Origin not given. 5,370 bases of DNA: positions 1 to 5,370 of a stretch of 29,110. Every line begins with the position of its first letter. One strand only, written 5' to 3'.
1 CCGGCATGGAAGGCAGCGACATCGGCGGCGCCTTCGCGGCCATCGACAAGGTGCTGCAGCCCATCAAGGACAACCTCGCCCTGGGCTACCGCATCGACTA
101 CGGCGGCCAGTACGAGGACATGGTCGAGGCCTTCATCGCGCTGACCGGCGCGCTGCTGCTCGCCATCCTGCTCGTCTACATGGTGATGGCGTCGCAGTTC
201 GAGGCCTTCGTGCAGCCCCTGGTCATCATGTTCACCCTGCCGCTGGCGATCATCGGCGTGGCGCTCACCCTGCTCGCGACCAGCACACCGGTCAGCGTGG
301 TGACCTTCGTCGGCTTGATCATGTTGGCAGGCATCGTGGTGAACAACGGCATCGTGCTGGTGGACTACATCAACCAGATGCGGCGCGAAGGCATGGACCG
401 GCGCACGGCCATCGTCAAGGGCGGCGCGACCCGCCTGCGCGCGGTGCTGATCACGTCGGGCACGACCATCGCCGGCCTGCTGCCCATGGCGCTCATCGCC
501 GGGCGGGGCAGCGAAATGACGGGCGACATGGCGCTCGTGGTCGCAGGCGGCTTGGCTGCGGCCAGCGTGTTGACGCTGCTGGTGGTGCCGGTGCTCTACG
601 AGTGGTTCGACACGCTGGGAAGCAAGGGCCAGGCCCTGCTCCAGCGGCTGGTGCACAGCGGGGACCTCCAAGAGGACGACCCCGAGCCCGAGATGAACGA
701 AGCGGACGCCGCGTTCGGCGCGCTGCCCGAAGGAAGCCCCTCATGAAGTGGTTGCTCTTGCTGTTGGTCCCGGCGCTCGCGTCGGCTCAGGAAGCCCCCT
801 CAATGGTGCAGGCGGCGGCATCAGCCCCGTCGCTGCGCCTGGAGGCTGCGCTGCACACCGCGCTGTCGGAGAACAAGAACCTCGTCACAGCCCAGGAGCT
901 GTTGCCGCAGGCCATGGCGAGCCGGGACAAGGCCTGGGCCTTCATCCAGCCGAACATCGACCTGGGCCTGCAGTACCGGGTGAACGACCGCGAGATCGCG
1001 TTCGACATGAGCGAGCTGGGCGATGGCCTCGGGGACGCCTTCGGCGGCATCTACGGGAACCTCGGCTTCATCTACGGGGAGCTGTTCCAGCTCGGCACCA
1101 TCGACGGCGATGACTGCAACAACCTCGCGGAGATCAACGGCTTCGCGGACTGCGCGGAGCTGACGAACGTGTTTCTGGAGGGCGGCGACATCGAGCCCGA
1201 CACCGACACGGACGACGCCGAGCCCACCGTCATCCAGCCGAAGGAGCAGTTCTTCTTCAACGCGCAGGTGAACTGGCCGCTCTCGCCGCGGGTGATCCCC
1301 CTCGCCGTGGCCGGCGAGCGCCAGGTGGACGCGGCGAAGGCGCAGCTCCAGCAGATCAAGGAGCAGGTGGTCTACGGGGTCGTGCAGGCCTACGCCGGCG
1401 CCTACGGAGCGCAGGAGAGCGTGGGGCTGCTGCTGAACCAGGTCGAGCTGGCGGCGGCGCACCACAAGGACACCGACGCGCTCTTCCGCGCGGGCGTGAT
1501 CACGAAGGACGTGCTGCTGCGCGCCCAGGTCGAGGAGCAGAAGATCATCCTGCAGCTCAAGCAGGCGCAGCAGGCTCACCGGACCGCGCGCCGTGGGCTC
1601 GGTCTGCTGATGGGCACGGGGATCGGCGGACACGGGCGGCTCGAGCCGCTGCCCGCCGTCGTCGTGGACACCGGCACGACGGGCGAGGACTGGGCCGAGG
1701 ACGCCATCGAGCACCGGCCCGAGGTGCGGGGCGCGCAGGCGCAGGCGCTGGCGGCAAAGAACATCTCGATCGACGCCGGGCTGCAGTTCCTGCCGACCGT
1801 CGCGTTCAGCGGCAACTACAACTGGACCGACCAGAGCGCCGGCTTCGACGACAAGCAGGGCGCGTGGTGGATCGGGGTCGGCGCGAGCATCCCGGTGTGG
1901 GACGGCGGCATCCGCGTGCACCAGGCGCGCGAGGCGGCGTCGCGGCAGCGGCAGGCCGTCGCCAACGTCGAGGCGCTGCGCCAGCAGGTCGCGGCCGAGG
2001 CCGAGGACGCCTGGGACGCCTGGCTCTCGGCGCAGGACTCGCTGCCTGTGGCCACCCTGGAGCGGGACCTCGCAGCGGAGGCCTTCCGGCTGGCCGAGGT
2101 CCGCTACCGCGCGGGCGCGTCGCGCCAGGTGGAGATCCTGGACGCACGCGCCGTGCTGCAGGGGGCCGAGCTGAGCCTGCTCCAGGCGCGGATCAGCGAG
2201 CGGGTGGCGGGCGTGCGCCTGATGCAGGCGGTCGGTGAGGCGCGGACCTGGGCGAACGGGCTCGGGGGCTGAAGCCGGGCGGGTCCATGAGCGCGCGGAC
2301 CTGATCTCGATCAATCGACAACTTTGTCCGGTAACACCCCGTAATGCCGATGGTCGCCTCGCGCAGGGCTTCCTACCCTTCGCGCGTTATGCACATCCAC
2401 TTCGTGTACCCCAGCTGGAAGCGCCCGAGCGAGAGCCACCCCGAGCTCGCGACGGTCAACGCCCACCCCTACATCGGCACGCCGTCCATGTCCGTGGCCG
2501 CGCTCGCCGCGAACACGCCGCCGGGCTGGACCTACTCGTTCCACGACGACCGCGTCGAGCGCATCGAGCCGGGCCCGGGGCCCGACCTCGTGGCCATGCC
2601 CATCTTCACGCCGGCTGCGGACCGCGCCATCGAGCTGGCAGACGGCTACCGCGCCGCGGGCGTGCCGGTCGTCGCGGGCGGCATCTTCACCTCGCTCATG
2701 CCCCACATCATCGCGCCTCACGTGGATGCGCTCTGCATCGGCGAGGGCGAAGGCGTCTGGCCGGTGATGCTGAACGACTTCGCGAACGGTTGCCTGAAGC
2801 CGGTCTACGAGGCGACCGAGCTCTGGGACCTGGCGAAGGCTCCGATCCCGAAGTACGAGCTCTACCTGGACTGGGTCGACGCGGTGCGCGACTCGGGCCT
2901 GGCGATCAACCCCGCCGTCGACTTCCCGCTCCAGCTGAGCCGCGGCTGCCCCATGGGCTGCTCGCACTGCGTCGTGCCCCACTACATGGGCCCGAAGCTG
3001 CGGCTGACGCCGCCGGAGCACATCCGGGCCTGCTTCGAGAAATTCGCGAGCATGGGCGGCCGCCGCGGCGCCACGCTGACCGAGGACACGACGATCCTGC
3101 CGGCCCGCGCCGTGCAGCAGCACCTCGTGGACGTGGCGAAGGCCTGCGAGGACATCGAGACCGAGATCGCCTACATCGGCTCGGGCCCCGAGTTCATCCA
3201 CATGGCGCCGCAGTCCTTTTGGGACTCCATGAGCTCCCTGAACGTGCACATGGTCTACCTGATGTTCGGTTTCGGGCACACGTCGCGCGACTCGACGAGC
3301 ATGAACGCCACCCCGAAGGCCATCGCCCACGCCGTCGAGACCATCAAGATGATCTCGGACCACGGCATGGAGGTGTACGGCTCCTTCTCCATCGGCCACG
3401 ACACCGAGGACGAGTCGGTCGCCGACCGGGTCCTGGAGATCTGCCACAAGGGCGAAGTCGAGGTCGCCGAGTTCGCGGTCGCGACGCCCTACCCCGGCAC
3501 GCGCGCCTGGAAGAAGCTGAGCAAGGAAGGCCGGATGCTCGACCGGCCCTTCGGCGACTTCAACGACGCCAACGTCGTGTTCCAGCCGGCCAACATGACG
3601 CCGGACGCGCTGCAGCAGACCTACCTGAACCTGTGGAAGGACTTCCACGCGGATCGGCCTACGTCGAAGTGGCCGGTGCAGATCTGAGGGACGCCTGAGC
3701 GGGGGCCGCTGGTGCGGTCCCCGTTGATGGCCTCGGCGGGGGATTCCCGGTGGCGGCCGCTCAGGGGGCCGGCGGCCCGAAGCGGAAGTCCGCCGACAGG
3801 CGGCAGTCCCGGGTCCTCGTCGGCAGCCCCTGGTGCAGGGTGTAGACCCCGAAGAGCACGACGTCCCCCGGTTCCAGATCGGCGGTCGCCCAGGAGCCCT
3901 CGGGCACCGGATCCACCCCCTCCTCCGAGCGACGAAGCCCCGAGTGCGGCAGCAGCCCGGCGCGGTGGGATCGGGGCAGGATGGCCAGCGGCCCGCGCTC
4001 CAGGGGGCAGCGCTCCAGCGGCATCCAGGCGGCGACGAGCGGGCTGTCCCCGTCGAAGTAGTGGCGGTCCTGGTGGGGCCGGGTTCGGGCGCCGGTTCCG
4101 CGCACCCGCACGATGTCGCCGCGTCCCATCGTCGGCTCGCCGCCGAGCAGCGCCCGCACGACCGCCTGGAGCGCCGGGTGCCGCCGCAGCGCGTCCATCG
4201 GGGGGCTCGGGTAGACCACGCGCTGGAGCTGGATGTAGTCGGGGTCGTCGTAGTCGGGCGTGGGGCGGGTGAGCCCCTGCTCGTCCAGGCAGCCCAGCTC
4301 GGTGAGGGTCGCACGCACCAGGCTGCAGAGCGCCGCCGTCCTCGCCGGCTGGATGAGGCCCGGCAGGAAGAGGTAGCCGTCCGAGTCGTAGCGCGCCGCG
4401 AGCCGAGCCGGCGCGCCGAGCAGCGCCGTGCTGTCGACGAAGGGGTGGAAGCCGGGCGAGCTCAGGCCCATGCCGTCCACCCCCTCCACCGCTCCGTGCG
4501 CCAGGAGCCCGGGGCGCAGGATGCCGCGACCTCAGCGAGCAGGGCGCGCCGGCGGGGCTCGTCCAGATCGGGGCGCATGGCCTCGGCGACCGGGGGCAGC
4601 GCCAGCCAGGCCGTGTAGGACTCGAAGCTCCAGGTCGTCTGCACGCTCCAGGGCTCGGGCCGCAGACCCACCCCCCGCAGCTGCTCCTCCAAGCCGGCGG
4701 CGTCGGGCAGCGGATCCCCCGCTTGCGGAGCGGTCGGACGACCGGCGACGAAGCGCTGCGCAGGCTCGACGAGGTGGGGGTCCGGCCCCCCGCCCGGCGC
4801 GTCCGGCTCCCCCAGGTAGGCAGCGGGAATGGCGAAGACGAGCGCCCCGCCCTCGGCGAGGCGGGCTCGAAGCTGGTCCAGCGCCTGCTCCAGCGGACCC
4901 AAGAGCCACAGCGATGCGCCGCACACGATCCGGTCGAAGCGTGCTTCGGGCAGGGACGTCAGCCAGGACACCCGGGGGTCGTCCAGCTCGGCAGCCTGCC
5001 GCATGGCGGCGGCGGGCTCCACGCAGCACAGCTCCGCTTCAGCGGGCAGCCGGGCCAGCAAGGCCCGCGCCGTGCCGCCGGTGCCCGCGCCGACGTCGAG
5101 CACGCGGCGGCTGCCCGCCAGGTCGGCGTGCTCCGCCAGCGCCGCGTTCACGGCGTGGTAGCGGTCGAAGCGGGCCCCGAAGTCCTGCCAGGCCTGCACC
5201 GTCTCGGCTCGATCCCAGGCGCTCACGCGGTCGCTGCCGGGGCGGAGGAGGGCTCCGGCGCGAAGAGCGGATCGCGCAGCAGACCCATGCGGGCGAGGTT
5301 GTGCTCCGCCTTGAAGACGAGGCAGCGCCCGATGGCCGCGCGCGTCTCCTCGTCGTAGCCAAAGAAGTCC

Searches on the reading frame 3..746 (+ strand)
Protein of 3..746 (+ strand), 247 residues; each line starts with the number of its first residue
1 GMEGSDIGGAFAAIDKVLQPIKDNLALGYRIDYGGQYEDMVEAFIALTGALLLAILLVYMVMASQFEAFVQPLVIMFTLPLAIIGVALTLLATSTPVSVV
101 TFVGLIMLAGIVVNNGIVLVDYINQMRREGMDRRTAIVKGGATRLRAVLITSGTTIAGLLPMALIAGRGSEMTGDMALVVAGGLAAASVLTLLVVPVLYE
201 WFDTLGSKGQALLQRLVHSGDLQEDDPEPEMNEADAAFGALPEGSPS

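Call 6: search_protein_families(library=pfam, proteins=[window:3-746:+], max_evalue=0.01)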
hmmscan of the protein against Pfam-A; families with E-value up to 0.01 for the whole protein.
window:3-746:+ (247 aa): 2 families
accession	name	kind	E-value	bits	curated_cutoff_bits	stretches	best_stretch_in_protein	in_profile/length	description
PF00873.25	ACR_tran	-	1.5e-52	178.9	28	1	10-202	829-1020/1021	AcrB/AcrD/AcrF family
PF02355.23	SecD_SecF_C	-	0.00088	19.2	20.5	1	49-196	35-180/189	Protein export membrane protein SecD/SecF, C-terminal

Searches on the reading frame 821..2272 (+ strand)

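Call 6: search_protein_families(library=pfam, proteins=[window:821-2272:+], max_evalue=0.01)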
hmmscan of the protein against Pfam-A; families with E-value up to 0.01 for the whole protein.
window:821-2272:+ (483 aa): 1 family
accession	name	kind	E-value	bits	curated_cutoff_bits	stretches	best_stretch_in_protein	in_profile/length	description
PF02321.23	OEP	-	1.7e-49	168.6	22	2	290-472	3-187/187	Outer membrane efflux protein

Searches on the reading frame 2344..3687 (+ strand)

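Call 6: search_protein_families(library=pfam, proteins=[window:2344-3687:+], max_evalue=0.01)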
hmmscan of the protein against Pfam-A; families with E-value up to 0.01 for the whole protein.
window:2344-3687:+ (447 aa): 4 families
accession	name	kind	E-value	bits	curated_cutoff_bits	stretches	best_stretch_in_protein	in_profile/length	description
PF04055.27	Radical_SAM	-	2.6e-08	34.7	29.5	1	198-358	3-157/166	Radical SAM superfamily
PF02310.24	B12-binding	-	1.6e-06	28.4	32.1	1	51-137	31-115/121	B12 binding domain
PF19864.5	Radical_SAM_N2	-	0.00022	21.2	29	1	96-146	75-125/151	Radical SAM proteins, N-terminal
PF13282.11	DUF4070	-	0.0074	16.8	22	0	386-433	1-47/144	Domain of unknown function (DUF4070)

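Call 12: search_protein_families(library=ncbifam, proteins=[window:2344-3687:+], max_evalue=0.01)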
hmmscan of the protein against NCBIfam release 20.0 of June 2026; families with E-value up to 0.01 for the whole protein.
window:2344-3687:+ (447 aa): 11 families
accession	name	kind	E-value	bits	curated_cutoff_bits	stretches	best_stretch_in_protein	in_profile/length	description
TIGR04013.1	B12_SAM_MJ_1487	hypoth_equivalog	3.7e-10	39.2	251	1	73-238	37-196/382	TIGR04013 family B12-binding domain/radical SAM domain-containing protein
TIGR04014.1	B12_SAM_MJ_0865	equivalog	3e-09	36.2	360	1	196-387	163-353/434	methyl-coenzyme M reductase glutamine C-methyltransferase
TIGR04072.2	rSAM_ladder_B12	equivalog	1.9e-08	33.4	360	1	105-233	97-220/443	lipid biosynthesis B12-binding/radical SAM protein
TIGR03471.1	HpnJ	equivalog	1.7e-06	27.2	577.6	1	198-400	202-395/472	hopanoid biosynthesis associated radical SAM protein HpnJ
NF033070.1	rSAM_AprD4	equivalog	2e-06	27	500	1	147-426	154-423/456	AprD4 family radical SAM diol-dehydratase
TIGR04367.1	HpnR_B12_rSAM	equivalog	4.4e-06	25.5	650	1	196-408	189-389/490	hopanoid C-3 methylase HpnR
TIGR02026.1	BchE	equivalog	1.7e-05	23.9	481.35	0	326-430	321-423/497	magnesium-protoporphyrin IX monomethyl ester anaerobic oxidative cyclase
TIGR00089.1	TIGR00089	subfamily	0.0016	17.3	251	1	193-272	140-219/429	MiaB/RimO family radical SAM methylthiotransferase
NF050148.1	rSAM_ApyD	equivalog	0.0036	15.7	750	1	159-395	175-396/645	RiPP biosynthesis radical SAM protein ApyD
TIGR04479.1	bcpD_PhpK_rSAM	subfamily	0.0075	14.7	600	0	196-255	244-302/504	PhpK family radical SAM P-methyltransferase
NF053742.1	LipS1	equivalog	0.0095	15.6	230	0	321-388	124-191/268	LipS1 family lipoyl synthase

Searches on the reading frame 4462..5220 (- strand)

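Call 6: search_protein_families(library=pfam, proteins=[window:4462-5220:-], max_evalue=0.01)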
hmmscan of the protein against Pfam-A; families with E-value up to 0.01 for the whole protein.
window:4462-5220:- (252 aa): 4 families
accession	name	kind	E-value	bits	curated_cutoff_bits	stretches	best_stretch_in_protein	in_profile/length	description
PF13489.12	Methyltransf_23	-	4.3e-10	40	27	1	30-186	15-159/164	Methyltransferase domain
PF08242.18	Methyltransf_12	-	2.4e-09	38.2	30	1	41-127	1-98/98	Methyltransferase domain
PF13649.12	Methyltransf_25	-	6.1e-08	33.7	27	1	40-125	1-97/97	Methyltransferase domain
PF08241.18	Methyltransf_11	-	4.3e-07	30.9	21.2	1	41-129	1-95/95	Methyltransferase domain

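Call 12: search_protein_families(library=ncbifam, proteins=[window:4462-5220:-], max_evalue=0.01)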
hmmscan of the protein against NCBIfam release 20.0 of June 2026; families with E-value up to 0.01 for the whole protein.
window:4462-5220:- (252 aa): 7 families
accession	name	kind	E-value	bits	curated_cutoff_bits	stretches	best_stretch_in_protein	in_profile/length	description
NF045667.1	MTase_DVU1556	equivalog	1.5e-08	34.4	155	1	27-129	13-119/213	DVU_1556 family methyltransferase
TIGR02072.1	BioC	equivalog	4.8e-07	29.8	184.95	1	36-132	34-135/244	malonyl-ACP O-methyltransferase BioC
NF043040.1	corrin_prot_MT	hypoth_equivalog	8.6e-07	28.6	180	1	19-130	25-148/216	corrinoid protein-associated methyltransferase CpaM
NF010703.0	PRK14103.1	equivalog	5.2e-05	22.8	320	1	30-135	23-130/256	trans-aconitate 2-methyltransferase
NF002463.0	PRK01683.1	equivalog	0.00084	19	297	1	31-133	26-132/258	trans-aconitate 2-methyltransferase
NF001453.0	PRK00312.1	equivalog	0.0017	18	188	0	25-77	69-118/217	protein-L-isoaspartate(D-aspartate) O-methyltransferase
TIGR01444.1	fkbM_fam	subfamily_domain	0.0075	16.7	37.7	0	40-77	2-38/143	FkbM family methyltransferase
